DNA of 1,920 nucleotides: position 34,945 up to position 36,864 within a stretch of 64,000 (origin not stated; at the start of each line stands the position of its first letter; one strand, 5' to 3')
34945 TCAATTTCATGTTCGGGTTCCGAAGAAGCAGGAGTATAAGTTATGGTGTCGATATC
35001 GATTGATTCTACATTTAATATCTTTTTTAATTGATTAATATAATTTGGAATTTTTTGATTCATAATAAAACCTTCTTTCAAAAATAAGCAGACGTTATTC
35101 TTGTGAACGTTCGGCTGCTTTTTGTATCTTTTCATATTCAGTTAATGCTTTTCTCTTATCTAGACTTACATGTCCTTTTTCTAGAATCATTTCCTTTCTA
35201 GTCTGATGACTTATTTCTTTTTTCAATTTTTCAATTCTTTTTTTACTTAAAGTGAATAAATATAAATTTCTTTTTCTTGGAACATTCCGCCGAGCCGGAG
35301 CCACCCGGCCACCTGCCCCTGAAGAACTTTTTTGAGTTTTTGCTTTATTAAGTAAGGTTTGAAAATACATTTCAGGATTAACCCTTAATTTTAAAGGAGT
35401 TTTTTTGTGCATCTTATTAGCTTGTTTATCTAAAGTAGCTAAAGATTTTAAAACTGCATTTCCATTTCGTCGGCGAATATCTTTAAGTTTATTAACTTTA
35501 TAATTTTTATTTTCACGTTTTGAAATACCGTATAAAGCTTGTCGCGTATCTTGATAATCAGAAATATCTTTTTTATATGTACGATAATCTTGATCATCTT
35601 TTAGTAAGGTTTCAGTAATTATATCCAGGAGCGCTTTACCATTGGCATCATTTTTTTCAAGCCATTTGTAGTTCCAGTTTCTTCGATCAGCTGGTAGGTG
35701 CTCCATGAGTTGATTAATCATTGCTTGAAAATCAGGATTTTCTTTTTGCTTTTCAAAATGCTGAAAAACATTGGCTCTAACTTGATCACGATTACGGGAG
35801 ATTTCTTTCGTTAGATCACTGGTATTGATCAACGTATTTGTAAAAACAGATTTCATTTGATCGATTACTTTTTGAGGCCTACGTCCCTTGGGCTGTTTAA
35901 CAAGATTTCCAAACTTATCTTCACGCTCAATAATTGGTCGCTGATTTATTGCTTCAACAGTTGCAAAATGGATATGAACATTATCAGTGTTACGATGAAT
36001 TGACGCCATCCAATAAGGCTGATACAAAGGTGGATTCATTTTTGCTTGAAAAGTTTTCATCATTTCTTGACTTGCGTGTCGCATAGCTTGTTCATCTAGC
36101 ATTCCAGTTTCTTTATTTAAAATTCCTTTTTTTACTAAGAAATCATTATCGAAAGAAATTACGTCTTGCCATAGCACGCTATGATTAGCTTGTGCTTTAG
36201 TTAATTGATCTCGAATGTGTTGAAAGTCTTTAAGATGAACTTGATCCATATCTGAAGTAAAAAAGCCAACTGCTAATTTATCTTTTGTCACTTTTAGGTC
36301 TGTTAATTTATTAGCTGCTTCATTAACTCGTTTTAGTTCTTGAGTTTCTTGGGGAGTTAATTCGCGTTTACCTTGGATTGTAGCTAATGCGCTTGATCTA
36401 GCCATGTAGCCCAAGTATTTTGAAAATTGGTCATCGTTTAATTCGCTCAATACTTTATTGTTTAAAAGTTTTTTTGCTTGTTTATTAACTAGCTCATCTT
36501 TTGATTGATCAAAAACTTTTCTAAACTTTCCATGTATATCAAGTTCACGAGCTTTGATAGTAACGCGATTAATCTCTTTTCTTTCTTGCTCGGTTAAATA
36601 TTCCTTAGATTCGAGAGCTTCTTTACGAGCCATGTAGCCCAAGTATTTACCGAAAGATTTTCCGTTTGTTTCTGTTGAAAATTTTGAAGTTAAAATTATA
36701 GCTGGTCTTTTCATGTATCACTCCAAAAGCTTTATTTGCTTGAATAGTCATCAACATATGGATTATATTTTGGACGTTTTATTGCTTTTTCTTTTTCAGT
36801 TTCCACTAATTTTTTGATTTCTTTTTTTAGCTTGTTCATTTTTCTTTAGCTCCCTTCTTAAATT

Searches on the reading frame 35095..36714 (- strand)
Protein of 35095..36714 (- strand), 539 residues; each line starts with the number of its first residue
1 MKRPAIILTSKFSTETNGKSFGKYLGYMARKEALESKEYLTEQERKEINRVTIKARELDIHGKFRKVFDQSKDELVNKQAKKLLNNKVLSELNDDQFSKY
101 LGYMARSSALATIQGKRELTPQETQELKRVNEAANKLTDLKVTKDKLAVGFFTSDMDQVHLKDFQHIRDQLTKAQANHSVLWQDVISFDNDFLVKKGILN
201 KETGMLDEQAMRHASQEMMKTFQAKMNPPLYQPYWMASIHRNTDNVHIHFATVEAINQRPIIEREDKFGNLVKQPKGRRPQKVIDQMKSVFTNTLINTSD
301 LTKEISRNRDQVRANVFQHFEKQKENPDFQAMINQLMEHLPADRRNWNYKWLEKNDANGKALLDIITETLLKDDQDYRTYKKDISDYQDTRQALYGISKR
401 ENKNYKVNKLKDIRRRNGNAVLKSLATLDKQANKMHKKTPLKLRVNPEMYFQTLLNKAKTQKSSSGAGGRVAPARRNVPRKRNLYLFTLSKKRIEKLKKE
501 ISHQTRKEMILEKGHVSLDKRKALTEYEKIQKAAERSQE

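Call 46: search_protein_families(library=pfam, proteins=[window:35095-36714:-], max_evalue=0.00001)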
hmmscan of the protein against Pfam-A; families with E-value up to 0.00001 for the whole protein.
window:35095-36714:- (539 aa): 1 family
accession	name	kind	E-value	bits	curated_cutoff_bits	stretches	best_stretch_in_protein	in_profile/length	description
PF18555.7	MobL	-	2.1e-64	218.4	28.5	1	92-461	14-369/383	MobL relaxases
